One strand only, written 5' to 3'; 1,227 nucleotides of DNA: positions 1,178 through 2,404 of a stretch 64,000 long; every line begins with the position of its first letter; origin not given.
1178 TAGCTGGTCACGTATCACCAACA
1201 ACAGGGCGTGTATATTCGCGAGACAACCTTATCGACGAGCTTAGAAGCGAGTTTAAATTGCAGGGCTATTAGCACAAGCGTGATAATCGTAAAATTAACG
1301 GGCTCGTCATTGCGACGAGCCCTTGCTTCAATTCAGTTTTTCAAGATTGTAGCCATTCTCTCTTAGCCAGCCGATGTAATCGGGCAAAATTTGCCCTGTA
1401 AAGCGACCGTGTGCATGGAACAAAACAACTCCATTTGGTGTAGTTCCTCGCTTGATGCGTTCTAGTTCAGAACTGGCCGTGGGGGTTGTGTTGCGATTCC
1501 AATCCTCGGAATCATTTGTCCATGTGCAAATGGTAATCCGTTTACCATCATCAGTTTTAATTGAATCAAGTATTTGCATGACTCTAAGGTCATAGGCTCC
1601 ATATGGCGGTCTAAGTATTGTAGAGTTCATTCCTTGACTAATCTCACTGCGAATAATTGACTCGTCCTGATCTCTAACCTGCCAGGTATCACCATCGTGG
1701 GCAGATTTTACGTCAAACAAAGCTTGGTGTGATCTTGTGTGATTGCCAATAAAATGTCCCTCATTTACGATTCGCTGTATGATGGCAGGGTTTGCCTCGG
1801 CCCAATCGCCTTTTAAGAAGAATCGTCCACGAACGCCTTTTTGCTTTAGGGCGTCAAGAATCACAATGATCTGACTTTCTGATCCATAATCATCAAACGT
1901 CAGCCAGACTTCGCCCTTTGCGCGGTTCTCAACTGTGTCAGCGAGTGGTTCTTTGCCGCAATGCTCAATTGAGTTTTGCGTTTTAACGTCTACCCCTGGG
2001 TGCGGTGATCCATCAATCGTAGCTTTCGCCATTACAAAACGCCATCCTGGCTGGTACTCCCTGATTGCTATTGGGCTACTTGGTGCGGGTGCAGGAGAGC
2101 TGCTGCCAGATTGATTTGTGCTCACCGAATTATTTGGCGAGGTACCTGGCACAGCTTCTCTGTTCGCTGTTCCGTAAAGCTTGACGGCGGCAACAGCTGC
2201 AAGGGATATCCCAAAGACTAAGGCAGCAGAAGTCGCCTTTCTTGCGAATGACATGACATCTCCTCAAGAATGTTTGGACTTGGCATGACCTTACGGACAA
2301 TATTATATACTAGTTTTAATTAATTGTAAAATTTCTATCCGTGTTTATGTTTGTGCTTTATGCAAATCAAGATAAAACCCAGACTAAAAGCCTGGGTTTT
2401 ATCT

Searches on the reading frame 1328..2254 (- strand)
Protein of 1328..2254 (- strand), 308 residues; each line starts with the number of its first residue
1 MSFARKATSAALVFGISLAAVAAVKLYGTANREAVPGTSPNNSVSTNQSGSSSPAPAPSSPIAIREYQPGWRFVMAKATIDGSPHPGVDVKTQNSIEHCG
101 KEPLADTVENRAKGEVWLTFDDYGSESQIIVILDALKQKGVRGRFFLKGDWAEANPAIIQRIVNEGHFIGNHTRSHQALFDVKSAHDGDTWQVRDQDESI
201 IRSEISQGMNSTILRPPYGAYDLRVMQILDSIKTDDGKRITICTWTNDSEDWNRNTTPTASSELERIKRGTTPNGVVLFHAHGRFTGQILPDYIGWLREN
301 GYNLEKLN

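Call 20: find_encoding_contigs(protein=window:1328-2254:-, flank=10000, max_places=3)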
Protein window:1328-2254:- (308 aa): 2 contigs read that carry it; 1 place shown.
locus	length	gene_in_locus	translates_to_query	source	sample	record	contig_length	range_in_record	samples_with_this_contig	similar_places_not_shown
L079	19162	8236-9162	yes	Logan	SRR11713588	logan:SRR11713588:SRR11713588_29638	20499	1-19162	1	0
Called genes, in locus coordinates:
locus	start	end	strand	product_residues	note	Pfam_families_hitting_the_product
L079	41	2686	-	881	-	PF00912:Transgly, PF00905:Transpeptidase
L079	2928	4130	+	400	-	PF00579:tRNA-synt_1b, PF22421:SYY_C-terminal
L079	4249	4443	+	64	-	-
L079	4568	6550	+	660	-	PF17191:RecG_wedge, PF00270:DEAD, PF04851:ResIII, PF00271:Helicase_C, PF22590:Cas3-like_C_2 (weak), PF19833:RecG_dom3_C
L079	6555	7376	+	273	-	-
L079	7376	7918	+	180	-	PF03602:Cons_hypoth95, PF05175:MTS (weak), PF02475:TRM5-TYW2_MTfase (faint), PF13847:Methyltransf_31 (weak)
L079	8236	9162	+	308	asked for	PF01522:Polysacc_deac_1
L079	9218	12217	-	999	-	PF19590:TrbL_3, PF04610:TrbL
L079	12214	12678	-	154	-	PF05223:MecA_N (weak)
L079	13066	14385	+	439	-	PF13393:tRNA-synt_His, PF00587:tRNA-synt_2b, PF03129:HGTP_anticodon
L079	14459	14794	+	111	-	-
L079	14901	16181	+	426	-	PF05697:Trigger_N, PF00254:FKBP_C, PF05698:Trigger_C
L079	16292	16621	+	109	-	-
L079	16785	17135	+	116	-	-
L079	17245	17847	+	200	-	PF00574:CLP_protease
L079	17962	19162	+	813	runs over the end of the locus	PF00270:DEAD (weak), PF00271:Helicase_C (weak)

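Call 24: search_protein_families(library=pfam, proteins=[L079:17245-17847:+, L079:16785-17135:+, L079:16292-16621:+])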
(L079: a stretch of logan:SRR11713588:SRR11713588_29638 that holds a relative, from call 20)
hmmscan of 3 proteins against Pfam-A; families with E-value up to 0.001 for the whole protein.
L079:17245-17847:+ (200 aa): 1 family
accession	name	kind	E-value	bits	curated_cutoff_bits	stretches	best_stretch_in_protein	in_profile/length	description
PF00574.28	CLP_protease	-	1.2e-80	270.1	20.2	1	21-199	3-181/182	Clp protease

L079:16785-17135:+ (116 aa): 0 families

L079:16292-16621:+ (109 aa): 0 families

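Call 47: search_protein_families(library=phrogs, proteins=[L079:16785-17135:+, L079:16292-16621:+], max_evalue=0.01)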
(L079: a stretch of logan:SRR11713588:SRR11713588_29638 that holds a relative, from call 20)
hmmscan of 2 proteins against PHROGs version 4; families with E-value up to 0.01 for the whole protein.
L079:16785-17135:+ (116 aa): 0 families

L079:16292-16621:+ (109 aa): 0 families
